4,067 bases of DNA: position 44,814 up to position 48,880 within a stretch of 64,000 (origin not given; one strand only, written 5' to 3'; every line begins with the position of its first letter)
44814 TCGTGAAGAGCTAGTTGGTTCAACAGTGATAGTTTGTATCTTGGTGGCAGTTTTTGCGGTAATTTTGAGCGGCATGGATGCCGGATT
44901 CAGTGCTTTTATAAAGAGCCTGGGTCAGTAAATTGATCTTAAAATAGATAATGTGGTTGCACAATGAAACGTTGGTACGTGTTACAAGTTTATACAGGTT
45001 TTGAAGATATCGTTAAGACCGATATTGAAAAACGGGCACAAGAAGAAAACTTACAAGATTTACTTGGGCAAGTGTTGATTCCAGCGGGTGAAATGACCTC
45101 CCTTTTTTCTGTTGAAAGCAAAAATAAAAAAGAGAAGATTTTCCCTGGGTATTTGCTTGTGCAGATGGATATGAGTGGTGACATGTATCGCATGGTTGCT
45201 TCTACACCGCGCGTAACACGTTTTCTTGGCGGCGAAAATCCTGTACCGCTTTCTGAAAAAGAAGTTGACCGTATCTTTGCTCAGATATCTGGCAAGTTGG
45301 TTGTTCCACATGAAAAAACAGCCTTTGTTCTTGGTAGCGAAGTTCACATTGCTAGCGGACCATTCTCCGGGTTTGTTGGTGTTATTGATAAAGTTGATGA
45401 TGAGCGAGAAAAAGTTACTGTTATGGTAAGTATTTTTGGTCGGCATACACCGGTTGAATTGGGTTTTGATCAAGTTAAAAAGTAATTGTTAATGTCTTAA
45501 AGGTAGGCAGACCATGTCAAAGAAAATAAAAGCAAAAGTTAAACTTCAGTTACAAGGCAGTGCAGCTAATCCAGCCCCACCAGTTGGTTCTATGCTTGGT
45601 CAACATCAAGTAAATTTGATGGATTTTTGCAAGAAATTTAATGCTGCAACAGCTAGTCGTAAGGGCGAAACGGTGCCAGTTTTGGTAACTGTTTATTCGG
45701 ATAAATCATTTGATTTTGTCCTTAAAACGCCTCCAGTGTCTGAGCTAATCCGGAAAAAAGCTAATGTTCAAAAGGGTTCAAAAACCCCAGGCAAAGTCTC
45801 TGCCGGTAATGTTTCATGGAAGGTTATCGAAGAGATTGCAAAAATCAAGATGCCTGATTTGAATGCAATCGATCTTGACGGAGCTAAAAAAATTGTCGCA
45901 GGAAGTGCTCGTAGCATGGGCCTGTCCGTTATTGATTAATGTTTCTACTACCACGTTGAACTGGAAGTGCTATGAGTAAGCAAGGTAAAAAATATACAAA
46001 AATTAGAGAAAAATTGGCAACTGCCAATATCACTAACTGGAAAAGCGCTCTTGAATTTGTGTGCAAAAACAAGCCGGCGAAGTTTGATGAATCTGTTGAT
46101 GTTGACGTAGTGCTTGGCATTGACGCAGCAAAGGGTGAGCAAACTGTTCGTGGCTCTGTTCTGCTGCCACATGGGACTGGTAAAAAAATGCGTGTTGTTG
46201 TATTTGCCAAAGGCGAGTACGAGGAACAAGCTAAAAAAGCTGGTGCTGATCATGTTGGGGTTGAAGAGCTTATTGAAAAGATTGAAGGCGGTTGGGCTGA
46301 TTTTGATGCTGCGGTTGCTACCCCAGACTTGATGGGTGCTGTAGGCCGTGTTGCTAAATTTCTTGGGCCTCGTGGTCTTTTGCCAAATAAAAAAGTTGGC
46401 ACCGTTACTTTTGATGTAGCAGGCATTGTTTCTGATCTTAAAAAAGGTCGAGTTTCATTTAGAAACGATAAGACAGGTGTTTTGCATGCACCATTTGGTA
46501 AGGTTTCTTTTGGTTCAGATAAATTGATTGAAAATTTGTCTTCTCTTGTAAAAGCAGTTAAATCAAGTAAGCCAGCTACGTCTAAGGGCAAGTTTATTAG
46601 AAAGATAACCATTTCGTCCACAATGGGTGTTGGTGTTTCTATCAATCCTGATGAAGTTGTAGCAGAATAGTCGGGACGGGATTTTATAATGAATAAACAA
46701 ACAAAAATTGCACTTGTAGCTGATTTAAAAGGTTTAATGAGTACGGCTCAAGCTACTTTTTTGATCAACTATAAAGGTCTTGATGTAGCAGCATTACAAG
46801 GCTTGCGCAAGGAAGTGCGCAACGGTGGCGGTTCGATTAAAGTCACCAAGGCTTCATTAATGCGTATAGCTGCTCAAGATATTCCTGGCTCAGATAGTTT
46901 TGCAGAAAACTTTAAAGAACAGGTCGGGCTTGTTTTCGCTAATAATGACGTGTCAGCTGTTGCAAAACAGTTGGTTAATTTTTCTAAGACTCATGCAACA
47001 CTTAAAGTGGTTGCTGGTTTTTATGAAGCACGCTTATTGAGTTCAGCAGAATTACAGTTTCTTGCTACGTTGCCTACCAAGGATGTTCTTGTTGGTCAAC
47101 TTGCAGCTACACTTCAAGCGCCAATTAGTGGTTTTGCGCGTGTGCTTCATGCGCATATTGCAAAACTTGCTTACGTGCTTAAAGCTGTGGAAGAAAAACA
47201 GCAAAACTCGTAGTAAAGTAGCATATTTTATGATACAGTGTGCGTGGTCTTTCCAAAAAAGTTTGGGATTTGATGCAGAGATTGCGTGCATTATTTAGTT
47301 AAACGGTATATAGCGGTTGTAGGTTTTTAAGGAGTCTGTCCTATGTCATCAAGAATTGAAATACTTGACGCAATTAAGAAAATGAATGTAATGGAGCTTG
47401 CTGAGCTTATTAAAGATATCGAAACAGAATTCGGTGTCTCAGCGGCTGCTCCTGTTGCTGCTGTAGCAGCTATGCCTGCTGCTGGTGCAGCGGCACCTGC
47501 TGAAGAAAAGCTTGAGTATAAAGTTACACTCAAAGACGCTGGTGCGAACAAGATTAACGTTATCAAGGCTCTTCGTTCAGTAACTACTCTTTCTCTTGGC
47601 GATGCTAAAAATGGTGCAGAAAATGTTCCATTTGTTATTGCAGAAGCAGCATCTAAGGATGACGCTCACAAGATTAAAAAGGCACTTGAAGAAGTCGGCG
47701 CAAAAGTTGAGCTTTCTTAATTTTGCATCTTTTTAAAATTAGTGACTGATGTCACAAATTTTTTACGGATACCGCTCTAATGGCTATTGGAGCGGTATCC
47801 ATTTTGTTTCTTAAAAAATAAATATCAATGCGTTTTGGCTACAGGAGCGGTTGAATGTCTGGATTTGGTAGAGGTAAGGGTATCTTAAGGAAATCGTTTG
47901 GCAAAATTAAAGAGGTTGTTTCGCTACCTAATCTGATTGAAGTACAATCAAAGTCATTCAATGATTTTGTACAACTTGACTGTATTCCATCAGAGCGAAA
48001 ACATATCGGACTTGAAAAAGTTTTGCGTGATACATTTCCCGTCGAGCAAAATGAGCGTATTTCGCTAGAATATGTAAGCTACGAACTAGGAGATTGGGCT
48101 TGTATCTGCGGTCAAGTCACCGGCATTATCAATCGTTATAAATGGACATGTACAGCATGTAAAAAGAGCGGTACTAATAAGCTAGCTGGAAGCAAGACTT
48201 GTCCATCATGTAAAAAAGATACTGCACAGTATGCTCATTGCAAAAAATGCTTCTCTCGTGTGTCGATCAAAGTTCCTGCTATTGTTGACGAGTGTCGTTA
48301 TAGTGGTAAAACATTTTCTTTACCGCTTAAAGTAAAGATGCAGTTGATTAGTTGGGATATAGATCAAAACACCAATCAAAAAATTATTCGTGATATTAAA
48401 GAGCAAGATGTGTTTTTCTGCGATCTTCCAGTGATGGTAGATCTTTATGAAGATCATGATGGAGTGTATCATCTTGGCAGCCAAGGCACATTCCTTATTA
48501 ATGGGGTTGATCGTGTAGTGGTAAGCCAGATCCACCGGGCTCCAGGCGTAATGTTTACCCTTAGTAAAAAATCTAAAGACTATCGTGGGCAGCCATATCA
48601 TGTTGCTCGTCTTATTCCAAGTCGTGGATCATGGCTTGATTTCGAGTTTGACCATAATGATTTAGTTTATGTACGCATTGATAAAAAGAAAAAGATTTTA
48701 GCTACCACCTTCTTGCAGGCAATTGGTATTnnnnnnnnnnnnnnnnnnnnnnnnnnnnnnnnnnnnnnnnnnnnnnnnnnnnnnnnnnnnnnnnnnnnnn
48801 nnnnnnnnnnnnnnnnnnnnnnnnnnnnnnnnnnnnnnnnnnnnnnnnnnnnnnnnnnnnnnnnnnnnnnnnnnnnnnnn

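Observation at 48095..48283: Eight-cysteine zinc-ribbon-like insertion in the N-terminal region of RNA polymerase beta (RpoB)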

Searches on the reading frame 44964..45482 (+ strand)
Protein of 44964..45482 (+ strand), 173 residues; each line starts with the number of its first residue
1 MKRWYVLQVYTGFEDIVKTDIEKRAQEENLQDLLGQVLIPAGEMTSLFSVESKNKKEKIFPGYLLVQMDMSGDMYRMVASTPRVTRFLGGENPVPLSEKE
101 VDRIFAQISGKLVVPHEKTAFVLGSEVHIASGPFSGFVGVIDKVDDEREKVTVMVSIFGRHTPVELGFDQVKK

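Call 27: search_protein_families(library=pfam, proteins=[window:44964-45482:+], max_evalue=0.00001)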
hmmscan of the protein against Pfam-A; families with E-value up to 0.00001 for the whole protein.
window:44964-45482:+ (173 aa): 2 families
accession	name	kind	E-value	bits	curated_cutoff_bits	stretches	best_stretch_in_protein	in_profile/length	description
PF02357.24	NusG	-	6.3e-23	81.6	22.2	1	2-104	1-92/93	Transcription termination factor nusG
PF00467.35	KOW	-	4.7e-06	26.6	22.3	0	124-154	2-32/32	KOW motif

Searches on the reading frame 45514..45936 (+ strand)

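Call 27: search_protein_families(library=pfam, proteins=[window:45514-45936:+], max_evalue=0.00001)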
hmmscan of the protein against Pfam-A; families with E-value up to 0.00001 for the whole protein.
window:45514-45936:+ (141 aa): 2 families
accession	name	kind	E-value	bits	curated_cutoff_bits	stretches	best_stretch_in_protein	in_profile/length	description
PF00298.24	Ribosomal_L11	-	6.9e-26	90.9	21.4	1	71-139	1-69/69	Ribosomal protein L11, RNA binding domain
PF03946.19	Ribosomal_L11_N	-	2.2e-24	85.4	32.9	1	9-66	1-58/58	Ribosomal protein L11, N-terminal domain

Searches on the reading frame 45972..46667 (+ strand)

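Call 27: search_protein_families(library=pfam, proteins=[window:45972-46667:+], max_evalue=0.00001)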
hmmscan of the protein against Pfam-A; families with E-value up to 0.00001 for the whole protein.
window:45972-46667:+ (232 aa): 1 family
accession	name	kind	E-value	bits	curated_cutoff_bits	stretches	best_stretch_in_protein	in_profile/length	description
PF00687.26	Ribosomal_L1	-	1.8e-60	204.3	32.2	1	32-220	3-198/198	Ribosomal protein L1p/L10e family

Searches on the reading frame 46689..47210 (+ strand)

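Call 27: search_protein_families(library=pfam, proteins=[window:46689-47210:+], max_evalue=0.00001)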
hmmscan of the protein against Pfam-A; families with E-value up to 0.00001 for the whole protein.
window:46689-47210:+ (174 aa): 1 family
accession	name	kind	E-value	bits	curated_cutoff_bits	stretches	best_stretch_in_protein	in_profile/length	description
PF00466.25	Ribosomal_L10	-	9.7e-24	83.8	22.8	1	1-100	1-100/100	Ribosomal protein L10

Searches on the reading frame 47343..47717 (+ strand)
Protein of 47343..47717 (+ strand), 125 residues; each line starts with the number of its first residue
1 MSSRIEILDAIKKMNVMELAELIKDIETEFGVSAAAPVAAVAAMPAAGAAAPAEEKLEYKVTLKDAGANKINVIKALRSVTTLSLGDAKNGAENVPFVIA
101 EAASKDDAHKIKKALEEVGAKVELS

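Call 27: search_protein_families(library=pfam, proteins=[window:47343-47717:+], max_evalue=0.00001)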
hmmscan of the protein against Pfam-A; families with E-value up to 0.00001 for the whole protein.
window:47343-47717:+ (125 aa): 2 families
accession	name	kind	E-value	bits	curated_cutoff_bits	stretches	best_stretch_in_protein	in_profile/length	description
PF00542.24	Ribosomal_L12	-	9.8e-22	77.5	25.9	1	60-124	2-66/67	Ribosomal protein L7/L12 C-terminal domain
PF16320.10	Ribosomal_L12_N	-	1e-18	67.2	25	1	6-51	4-48/48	Ribosomal protein L7/L12 dimerisation domain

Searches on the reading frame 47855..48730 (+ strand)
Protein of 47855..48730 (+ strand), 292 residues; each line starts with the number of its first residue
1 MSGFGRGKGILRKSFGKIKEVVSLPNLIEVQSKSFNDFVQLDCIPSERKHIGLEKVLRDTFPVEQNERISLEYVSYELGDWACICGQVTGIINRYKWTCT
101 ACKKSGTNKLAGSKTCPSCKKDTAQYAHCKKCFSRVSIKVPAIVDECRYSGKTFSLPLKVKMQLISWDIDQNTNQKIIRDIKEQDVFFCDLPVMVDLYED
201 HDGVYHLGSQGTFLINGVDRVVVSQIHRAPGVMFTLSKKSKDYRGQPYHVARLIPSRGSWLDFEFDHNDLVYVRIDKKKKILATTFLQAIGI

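Call 6: search_solved_structures(query=window:47855-48730:+, show_alignments=3)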
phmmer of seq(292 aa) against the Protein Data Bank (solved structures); distinct sequences matched with E-value up to 0.001: 53.
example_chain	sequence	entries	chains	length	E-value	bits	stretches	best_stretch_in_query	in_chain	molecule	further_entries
7ye1_C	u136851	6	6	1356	2.3e-53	184.7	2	144-292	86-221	DNA-directed RNA polymerase subunit beta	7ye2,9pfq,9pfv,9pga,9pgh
7f0r_C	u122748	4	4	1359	5.3e-41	144.1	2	144-291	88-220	DNA-directed RNA polymerase subunit beta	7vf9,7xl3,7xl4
7xya_C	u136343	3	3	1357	5.4e-41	144.1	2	144-291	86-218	DNA-directed RNA polymerase subunit beta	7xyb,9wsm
6wmp_C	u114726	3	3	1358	9.4e-41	143.3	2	145-291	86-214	DNA-directed RNA polymerase subunit beta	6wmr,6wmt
6awb_03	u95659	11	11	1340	6.5e-39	137.3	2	144-290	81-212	DNA-directed RNA polymerase subunit beta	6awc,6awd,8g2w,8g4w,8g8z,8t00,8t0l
6n4c_C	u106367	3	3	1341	6.5e-39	137.3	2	144-290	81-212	DNA-directed RNA polymerase subunit beta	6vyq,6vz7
8g7e_I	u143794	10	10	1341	6.5e-39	137.3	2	144-290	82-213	DNA-directed RNA polymerase subunit beta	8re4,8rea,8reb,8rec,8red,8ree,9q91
5uaj_C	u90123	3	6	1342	6.5e-39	137.3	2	144-290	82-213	DNA-directed RNA polymerase subunit beta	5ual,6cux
5uaq_C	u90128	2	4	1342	6.5e-39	137.3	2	144-290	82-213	DNA-directed RNA polymerase subunit beta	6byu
10ma_I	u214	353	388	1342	6.5e-39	137.3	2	144-290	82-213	DNA-directed RNA polymerase subunit beta | Escherichia coli RNA polymerase beta subunit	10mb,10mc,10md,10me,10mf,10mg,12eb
3lu0_C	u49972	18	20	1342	6.5e-39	137.3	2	144-290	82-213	DNA-directed RNA polymerase subunit beta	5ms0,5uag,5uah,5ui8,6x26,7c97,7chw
8hkc_C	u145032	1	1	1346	6.6e-39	137.3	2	144-290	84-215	DNA-directed RNA polymerase subunit beta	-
7mkn_C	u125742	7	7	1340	6.6e-39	137.3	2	144-290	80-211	DNA-directed RNA polymerase subunit beta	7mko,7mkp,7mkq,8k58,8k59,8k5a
6j9e_C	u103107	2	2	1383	1.5e-38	136.1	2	146-291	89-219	DNA-directed RNA polymerase subunit beta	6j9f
9gdo_C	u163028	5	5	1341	1.7e-38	135.9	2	144-291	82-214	DNA-directed RNA polymerase subunit beta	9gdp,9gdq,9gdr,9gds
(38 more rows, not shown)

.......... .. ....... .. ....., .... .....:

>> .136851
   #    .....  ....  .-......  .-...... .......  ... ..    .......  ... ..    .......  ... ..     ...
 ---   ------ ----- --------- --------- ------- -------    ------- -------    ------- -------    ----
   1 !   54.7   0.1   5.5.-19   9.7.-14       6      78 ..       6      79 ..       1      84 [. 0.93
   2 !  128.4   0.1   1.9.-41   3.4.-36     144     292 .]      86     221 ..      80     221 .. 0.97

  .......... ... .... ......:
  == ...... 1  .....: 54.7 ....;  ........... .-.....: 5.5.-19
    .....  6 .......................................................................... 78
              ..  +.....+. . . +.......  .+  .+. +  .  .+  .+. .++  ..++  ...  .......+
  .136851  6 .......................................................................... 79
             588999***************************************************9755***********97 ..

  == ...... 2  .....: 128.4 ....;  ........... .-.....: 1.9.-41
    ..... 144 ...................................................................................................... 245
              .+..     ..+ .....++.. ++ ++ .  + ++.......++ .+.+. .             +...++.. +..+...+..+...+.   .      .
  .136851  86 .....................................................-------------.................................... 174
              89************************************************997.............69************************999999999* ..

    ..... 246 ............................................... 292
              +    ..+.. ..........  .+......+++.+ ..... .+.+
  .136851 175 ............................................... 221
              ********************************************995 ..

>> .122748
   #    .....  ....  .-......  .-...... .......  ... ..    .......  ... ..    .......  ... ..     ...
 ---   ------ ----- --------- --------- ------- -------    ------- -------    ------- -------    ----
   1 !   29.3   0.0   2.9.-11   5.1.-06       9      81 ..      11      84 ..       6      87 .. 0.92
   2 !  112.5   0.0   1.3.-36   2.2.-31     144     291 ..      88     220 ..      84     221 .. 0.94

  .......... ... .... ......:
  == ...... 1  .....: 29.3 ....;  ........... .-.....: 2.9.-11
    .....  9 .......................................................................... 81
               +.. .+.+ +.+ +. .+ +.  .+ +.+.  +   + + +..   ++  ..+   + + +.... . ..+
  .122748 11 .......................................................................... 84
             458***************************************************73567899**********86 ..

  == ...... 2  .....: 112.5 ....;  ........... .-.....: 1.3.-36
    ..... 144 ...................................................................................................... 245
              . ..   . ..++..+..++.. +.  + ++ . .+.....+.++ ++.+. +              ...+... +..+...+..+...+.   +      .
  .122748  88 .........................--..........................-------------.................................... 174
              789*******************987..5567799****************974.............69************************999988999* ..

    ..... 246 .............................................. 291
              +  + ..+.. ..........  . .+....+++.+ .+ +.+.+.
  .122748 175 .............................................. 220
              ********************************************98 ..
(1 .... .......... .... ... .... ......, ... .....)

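Call 29: predict_structure(alignment_id=A1)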
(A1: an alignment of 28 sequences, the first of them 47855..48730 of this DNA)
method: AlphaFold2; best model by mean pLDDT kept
length: 292 residues; sequences in the alignment: 28
mean_pLDDT: 74.1   pTM: 0.62
mean pLDDT of the five models: 74.1, 71.5, 70.5, 69.7, 66.8
residues with pLDDT >= 90: 74; 70-90: 119; 50-70: 55; < 50: 44
segments of 3 or more residues with pLDDT < 50: 1-18, 20-25, 222-230, 286-292
pLDDT, mean of each block of 10 residues (from residue 1): 34 42 52 70 80 75 80 88 94 94 93 87 94 93 89 85 89 93 83 81 75 71 41 61 72 56 64 67 55 33
secondary structure, 60 per line:
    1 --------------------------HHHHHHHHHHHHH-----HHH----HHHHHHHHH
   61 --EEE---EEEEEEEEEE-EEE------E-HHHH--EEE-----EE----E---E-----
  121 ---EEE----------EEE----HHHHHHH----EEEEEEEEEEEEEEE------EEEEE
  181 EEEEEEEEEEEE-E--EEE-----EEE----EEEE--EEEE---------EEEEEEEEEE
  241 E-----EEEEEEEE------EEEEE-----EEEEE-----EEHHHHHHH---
elements in order: H27-39 H52-60 E63-65 E69-78 E80-82 H91-94 E97-99 E124-126 E137-139 H144-150 E155-169 E176-192 E197-199 E205-207 E212-215 E218-221 E231-241 E247-254 E261-265 E271-275 H283-289

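Call 41: fold_search(model_id=the predicted structure, library=pdb)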
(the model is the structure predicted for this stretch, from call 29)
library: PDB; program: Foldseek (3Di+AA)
matches with E <= 10: 695; with E <= 0.001: 293
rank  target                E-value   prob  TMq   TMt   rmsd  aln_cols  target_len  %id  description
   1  8pen_I                2.5e-15  1.00  0.38  0.09  13.6       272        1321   30  fully recruited RfaH bound to E. coli transcription complex paused at ops site (alternative state of RfaH) (released 2024-04-24)
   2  9pfq_C                1.7e-14  1.00  0.40  0.10  14.2       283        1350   37  The cryo-EM structure of C. crescentus DriD-ssDNA-RNAP-Sigma73-bapE promoter transcription activation complex (released 2026-02-25)
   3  7xug_I                3.8e-14  1.00  0.38  0.09  13.9       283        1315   31  cryo-EM structure of HK022 putRNA-less E.coli RNA polymerase elongation complex (released 2022-08-10)
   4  9pgh_C                6.9e-14  1.00  0.41  0.10  14.1       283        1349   37  The cryo-EM structure of C. crescentus RNAP-Sigma73-CCNA_03891/CCNA_01149 promoter complex (released 2026-02-25)
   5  8to8_I                7.7e-14  1.00  0.38  0.09  13.6       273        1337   30  Escherichia coli RNA polymerase unwinding intermediate (I1b) at the lambda PR promoter (released 2024-07-03)
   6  6asx_I                8.1e-14  1.00  0.39  0.09  13.7       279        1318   31  CryoEM structure of E.coli his pause elongation complex (released 2018-03-28)
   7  6ldi_C                8.5e-14  1.00  0.39  0.09  13.8       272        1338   30  The cryo-EM structure of E. coli CueR transcription activation complex (released 2020-09-30)
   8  6pss_I                1.1e-13  1.00  0.39  0.09  14.6       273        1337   30  Escherichia coli RNA polymerase promoter unwinding intermediate (TRPi1.5a) with TraR and mutant rpsT P2 promoter (released 2020-03-25)
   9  8to6_I                1.2e-13  1.00  0.39  0.09  13.6       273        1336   30  Escherichia coli RNA polymerase unwinding intermediate (I1d) at the lambda PR promoter (released 2024-07-03)
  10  7ubn_C                1.3e-13  1.00  0.39  0.09  13.7       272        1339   30  Transcription antitermination complex: NusA-containing "engaged" Qlambda-loading complex (released 2022-09-28)
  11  6psq_I                1.3e-13  1.00  0.39  0.09  14.6       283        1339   31  Escherichia coli RNA polymerase closed complex (TRPc) with TraR and rpsT P2 promoter (released 2020-03-25)
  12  9gdo_C                1.5e-13  1.00  0.39  0.09  13.4       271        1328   31  Cryo-EM structure of Vibrio cholerae RNA polymerase holoenzyme bound to an ompU promoter DNA fragment (released 2025-12-17)
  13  6p19_C                1.7e-13  1.00  0.39  0.09  13.8       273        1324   30  Q21 transcription antitermination complex: loaded complex (released 2019-06-26)
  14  9gdq_C                1.9e-13  1.00  0.39  0.09  13.4       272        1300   31  Cryo-EM structure of Vibrio cholerae RNA polymerase Transcription Activation Complex with ToxR transcription factor an (released 2025-12-17)
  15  8sy7_I                2.4e-13  1.00  0.39  0.10  14.2       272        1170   30  E. coli DNA-directed RNA polymerase transcription elongation complex bound the unnatural dB-STP base pair in the activ (released 2023-12-27)
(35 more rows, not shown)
